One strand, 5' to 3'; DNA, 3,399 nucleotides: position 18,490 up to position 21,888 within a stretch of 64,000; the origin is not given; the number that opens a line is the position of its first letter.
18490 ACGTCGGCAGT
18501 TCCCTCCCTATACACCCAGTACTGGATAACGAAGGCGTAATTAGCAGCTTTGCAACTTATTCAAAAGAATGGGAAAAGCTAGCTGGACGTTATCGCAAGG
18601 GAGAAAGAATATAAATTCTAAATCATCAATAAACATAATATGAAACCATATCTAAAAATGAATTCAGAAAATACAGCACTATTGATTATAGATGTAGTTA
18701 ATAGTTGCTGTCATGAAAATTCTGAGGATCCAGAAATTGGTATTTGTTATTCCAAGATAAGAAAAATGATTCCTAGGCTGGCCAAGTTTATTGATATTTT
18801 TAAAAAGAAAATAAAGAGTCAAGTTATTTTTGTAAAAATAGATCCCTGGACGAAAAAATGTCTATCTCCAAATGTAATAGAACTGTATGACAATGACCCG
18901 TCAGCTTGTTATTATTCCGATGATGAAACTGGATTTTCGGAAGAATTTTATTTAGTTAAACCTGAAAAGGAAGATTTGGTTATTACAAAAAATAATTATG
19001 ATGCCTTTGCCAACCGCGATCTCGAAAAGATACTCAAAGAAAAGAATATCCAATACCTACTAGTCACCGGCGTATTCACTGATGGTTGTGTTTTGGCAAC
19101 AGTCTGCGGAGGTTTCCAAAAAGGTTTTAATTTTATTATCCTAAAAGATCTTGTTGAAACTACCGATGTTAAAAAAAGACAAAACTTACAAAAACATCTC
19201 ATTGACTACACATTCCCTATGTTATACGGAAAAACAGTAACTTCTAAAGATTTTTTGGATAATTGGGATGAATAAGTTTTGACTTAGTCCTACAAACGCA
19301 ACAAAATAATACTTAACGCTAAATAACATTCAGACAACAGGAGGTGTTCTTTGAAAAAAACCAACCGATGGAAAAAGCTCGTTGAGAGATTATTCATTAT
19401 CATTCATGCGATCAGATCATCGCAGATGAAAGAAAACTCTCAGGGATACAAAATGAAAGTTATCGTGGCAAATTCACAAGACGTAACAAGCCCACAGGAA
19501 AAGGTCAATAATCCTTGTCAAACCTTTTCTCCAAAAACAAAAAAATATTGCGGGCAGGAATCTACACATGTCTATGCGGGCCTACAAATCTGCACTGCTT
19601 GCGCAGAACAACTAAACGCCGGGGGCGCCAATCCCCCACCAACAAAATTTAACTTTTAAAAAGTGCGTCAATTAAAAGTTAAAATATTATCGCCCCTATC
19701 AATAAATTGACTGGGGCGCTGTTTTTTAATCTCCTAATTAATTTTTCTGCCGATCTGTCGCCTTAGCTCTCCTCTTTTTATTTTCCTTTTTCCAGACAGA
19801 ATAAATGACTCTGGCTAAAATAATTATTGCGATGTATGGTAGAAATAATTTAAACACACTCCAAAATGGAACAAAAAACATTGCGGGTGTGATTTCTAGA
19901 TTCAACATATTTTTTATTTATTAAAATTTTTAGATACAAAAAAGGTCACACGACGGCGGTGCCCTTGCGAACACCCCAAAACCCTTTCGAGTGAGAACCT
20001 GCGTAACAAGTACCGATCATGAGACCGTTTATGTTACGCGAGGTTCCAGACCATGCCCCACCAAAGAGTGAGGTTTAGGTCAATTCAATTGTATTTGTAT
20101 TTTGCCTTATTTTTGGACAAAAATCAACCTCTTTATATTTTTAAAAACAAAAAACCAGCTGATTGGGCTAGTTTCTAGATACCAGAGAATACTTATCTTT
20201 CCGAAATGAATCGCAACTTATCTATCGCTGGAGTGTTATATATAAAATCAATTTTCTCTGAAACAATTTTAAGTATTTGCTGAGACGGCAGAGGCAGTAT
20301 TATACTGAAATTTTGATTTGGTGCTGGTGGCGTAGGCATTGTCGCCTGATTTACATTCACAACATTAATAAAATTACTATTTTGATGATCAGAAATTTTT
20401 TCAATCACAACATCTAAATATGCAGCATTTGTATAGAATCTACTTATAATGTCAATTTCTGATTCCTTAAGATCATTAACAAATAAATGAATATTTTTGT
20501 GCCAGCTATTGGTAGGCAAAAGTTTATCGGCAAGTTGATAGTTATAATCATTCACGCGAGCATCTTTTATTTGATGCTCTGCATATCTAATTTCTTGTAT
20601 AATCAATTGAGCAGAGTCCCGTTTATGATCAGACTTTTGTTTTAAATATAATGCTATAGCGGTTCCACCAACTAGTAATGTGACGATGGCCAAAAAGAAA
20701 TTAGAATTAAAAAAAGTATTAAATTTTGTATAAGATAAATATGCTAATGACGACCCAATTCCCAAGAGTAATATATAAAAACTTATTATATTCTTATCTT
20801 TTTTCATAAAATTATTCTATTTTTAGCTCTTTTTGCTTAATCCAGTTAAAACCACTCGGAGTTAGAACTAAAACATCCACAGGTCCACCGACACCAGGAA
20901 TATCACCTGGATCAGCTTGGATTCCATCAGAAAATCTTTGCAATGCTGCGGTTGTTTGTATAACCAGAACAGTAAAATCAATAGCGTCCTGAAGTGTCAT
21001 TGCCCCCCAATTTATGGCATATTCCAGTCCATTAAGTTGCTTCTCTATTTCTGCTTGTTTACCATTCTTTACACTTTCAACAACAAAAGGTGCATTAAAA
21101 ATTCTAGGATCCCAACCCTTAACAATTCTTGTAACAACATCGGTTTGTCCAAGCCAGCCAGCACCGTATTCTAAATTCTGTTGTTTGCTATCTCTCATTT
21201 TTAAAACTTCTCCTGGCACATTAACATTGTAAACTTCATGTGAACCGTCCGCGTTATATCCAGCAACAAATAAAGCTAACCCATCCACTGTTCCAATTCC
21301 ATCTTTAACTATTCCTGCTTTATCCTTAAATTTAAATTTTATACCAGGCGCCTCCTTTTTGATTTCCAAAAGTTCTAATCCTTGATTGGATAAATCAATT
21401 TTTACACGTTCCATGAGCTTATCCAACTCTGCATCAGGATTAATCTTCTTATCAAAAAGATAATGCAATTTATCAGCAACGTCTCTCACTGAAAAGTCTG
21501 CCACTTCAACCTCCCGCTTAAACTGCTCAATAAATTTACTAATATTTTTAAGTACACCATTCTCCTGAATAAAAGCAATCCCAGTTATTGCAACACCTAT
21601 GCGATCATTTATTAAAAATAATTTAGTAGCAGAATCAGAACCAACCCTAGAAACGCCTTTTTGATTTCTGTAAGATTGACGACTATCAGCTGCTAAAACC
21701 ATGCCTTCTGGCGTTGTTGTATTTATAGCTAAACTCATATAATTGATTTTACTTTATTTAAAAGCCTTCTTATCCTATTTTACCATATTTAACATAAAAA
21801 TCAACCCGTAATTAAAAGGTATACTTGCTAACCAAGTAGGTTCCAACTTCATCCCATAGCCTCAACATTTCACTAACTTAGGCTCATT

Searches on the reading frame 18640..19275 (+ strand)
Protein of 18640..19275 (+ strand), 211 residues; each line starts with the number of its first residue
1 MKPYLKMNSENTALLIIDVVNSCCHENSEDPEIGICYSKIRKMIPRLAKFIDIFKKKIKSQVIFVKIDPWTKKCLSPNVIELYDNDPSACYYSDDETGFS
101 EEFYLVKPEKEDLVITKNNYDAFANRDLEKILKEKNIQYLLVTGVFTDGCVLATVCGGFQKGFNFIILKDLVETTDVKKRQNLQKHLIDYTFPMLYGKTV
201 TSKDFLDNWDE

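Call 90: search_protein_families(library=pfam, proteins=[window:18640-19275:+], max_evalue=0.001)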
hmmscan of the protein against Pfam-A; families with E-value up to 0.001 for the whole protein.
window:18640-19275:+ (211 aa): 1 family
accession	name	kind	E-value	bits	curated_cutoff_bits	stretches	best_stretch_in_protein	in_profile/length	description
PF00857.26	Isochorismatase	-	7.9e-25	88.4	27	1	12-187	1-163/175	Isochorismatase domain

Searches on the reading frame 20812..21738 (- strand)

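Call 76: search_protein_families(library=pfam, proteins=[window:20812-21738:-], max_evalue=0.001)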
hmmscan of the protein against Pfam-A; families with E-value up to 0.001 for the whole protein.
window:20812-21738:- (308 aa): 1 family
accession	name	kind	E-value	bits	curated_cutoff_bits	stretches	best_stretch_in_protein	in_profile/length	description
PF00227.31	Proteasome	-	1.1e-05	25.6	22.4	0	9-55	12-54/189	Proteasome subunit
